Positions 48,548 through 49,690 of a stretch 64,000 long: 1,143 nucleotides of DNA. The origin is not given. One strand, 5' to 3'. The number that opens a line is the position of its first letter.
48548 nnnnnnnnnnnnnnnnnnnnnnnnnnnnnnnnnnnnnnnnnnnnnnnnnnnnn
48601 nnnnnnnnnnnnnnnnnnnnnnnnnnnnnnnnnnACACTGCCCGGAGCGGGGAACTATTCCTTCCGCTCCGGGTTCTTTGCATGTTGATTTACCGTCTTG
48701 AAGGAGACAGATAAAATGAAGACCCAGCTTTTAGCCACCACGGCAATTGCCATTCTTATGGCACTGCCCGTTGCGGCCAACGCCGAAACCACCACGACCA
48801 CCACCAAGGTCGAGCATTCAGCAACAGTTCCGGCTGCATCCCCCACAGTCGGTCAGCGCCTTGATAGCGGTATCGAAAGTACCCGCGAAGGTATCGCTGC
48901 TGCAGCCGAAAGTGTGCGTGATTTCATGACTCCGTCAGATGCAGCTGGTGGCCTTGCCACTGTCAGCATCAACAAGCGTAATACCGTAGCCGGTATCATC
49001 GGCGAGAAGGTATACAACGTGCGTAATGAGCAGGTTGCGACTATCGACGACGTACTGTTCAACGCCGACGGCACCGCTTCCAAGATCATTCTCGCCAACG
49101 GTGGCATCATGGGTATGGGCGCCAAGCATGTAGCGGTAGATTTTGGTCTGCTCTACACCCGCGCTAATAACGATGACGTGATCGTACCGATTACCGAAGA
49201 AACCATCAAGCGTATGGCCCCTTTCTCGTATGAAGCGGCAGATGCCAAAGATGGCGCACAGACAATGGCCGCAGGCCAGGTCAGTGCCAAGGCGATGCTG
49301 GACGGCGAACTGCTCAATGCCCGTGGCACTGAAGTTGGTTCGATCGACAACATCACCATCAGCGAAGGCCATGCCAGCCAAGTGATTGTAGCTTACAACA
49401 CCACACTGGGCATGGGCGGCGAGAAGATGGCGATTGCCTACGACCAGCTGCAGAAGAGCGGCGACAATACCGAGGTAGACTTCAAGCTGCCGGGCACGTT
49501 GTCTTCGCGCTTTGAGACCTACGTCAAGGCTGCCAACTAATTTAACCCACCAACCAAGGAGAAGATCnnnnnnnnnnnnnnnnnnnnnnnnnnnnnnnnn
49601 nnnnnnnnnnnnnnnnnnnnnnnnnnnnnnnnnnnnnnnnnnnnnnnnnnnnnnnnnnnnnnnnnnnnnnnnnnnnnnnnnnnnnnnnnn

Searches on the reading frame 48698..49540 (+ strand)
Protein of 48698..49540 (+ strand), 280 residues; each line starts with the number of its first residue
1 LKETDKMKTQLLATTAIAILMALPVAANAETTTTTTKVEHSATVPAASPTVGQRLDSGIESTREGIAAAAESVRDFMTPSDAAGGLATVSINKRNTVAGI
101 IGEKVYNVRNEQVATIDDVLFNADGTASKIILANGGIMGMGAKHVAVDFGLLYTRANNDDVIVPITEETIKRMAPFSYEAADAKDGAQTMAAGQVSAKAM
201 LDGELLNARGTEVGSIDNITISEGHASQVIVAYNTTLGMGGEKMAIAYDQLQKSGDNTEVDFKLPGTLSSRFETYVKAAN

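Call 75: search_protein_families(library=pfam, proteins=[window:48698-49540:+], max_evalue=0.00001)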
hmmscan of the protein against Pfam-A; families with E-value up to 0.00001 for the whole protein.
window:48698-49540:+ (280 aa): 1 family
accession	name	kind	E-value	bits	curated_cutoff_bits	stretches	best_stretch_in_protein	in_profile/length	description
PF05239.21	PRC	-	6.7e-11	42.5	21.2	1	100-169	9-77/78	PRC-barrel domain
